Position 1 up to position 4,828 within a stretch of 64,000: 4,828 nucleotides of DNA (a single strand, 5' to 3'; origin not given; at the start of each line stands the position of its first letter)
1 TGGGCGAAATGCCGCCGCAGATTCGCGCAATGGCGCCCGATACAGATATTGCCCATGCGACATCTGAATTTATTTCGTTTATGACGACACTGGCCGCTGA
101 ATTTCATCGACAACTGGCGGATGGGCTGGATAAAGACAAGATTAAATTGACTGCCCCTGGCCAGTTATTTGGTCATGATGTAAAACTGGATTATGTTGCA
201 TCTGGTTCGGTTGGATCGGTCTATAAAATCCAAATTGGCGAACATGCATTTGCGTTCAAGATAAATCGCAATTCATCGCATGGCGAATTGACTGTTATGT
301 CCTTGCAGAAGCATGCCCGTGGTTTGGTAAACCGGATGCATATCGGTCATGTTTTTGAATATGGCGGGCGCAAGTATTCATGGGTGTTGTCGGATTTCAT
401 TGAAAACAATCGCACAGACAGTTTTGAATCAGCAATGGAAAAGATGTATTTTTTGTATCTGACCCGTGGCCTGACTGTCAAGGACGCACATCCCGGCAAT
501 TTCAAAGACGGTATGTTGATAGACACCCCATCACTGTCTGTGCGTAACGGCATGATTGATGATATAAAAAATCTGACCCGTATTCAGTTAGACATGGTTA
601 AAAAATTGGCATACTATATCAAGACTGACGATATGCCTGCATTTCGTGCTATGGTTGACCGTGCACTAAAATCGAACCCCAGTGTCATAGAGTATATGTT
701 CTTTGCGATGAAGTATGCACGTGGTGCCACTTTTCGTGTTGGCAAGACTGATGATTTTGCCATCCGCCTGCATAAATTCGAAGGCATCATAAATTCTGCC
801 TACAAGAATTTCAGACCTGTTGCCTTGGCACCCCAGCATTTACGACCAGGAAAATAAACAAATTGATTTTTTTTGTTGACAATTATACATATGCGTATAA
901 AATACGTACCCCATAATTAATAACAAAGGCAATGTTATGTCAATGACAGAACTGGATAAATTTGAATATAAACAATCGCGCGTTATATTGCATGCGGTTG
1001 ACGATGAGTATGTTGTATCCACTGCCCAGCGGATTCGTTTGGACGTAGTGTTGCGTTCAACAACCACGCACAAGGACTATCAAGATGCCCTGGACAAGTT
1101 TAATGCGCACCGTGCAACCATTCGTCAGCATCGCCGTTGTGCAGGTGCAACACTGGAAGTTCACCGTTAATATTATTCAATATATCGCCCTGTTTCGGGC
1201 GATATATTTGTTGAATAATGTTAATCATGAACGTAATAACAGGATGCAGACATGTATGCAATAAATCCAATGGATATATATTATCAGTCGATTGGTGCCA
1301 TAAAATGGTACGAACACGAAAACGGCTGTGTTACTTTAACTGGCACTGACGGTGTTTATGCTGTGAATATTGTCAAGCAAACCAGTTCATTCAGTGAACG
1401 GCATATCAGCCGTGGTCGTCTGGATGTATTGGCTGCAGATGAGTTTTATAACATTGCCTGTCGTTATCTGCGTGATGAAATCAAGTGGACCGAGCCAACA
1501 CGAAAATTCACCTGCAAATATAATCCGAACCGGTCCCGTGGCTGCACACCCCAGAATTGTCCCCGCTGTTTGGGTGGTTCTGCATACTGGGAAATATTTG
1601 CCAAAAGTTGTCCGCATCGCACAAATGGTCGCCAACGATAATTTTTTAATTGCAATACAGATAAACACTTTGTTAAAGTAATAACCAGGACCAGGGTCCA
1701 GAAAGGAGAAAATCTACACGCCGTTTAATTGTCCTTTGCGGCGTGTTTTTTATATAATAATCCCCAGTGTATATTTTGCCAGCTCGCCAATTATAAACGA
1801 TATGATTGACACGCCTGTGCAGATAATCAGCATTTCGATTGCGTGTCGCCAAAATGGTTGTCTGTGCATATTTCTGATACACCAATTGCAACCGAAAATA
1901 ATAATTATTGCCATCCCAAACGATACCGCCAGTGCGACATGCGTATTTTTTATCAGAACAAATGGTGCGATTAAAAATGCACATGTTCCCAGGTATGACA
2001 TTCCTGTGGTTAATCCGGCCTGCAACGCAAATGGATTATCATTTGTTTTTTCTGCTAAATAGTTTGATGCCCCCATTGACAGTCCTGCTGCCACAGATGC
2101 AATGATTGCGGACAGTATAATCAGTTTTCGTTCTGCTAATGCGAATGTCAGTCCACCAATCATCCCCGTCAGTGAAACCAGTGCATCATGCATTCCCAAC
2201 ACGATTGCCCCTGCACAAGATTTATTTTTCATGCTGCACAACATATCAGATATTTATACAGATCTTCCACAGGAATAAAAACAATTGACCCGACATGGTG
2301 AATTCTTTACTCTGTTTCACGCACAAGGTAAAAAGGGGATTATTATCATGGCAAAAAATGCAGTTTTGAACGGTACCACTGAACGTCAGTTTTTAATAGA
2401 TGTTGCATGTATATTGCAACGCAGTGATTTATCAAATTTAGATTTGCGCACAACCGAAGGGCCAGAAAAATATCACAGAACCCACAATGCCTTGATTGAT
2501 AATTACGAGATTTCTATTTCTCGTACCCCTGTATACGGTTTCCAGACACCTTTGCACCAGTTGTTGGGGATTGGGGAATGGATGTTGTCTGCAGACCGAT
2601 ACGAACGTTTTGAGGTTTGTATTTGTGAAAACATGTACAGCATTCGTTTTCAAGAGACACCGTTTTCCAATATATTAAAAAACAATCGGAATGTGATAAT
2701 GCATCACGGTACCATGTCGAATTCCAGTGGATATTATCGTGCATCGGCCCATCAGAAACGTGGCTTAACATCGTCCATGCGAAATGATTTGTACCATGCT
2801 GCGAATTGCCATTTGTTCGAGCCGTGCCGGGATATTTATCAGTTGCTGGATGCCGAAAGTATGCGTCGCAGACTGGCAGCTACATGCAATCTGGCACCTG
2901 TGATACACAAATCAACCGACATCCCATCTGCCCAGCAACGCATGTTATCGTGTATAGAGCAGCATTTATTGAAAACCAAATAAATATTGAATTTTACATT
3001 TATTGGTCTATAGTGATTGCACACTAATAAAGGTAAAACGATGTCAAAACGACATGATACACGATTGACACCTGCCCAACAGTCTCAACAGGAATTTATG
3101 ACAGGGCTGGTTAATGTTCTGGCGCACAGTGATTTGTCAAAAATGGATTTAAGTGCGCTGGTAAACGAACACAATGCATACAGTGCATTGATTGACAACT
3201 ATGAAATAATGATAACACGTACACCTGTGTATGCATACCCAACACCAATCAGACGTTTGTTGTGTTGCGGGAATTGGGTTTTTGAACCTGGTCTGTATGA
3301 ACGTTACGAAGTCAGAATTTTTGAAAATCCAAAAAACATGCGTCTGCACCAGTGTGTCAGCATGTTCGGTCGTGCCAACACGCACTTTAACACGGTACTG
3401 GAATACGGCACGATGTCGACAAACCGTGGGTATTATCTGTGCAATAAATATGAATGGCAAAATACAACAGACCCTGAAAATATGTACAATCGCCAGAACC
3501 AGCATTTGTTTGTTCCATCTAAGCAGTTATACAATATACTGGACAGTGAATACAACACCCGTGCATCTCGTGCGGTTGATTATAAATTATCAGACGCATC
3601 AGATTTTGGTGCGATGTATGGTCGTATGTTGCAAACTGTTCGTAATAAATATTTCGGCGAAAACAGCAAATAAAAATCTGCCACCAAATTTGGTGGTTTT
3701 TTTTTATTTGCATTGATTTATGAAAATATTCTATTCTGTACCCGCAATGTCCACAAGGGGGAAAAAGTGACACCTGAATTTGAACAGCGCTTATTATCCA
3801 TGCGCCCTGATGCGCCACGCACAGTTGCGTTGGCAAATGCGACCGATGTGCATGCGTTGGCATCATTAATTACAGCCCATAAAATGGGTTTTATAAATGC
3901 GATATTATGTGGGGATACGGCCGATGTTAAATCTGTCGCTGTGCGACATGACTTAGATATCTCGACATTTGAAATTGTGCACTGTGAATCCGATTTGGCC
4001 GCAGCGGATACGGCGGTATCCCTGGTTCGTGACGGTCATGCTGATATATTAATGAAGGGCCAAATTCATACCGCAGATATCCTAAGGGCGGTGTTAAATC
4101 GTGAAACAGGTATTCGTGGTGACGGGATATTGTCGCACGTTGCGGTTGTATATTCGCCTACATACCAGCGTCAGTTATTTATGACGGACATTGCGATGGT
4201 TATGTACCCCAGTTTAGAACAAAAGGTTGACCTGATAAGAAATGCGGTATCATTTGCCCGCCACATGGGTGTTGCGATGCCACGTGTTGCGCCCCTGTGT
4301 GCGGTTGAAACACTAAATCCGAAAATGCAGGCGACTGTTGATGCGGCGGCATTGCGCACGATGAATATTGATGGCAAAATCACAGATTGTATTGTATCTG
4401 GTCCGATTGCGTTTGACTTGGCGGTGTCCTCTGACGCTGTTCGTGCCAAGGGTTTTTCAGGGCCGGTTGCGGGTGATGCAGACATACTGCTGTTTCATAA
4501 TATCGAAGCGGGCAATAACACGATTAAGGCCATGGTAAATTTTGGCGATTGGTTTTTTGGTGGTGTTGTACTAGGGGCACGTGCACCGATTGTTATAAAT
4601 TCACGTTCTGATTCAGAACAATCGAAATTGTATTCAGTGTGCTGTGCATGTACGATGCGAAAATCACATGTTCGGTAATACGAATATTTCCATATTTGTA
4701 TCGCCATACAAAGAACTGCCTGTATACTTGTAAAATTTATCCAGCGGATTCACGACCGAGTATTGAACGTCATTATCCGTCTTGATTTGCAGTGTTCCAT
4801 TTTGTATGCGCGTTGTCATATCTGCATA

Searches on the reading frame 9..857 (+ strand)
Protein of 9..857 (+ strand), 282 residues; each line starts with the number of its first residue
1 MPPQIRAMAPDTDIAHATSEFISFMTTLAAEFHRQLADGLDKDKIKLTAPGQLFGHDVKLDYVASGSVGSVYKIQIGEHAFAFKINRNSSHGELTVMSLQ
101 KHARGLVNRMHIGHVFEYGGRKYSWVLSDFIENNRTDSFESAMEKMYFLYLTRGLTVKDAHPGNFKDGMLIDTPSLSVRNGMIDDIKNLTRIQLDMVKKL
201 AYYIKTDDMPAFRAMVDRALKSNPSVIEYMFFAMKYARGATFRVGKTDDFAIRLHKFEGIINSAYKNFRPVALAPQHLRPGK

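Call 24: search_protein_families(library=pfam, proteins=[window:9-857:+], max_evalue=0.001)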
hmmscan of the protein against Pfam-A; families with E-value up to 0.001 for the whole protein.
window:9-857:+ (282 aa): 0 families

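Call 77: search_protein_families(library=ncbifam, proteins=[window:9-857:+], max_evalue=0.01)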
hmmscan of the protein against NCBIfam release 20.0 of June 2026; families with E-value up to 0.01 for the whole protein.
window:9-857:+ (282 aa): 0 families

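Call 94: find_encoding_contigs(protein=window:9-857:+, flank=10000, max_places=1)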
Protein window:9-857:+ (282 aa): no gene with exactly this product is on record in the collection.

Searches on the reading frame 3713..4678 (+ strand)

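Call 24: search_protein_families(library=pfam, proteins=[window:3713-4678:+], max_evalue=0.001)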
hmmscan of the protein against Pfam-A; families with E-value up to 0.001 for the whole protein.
window:3713-4678:+ (321 aa): 1 family
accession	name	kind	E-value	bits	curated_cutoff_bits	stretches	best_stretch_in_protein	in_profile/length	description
PF01515.24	PTA_PTB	-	2e-48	165.9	24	2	100-310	107-316/319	Phosphate acetyl/butaryl transferase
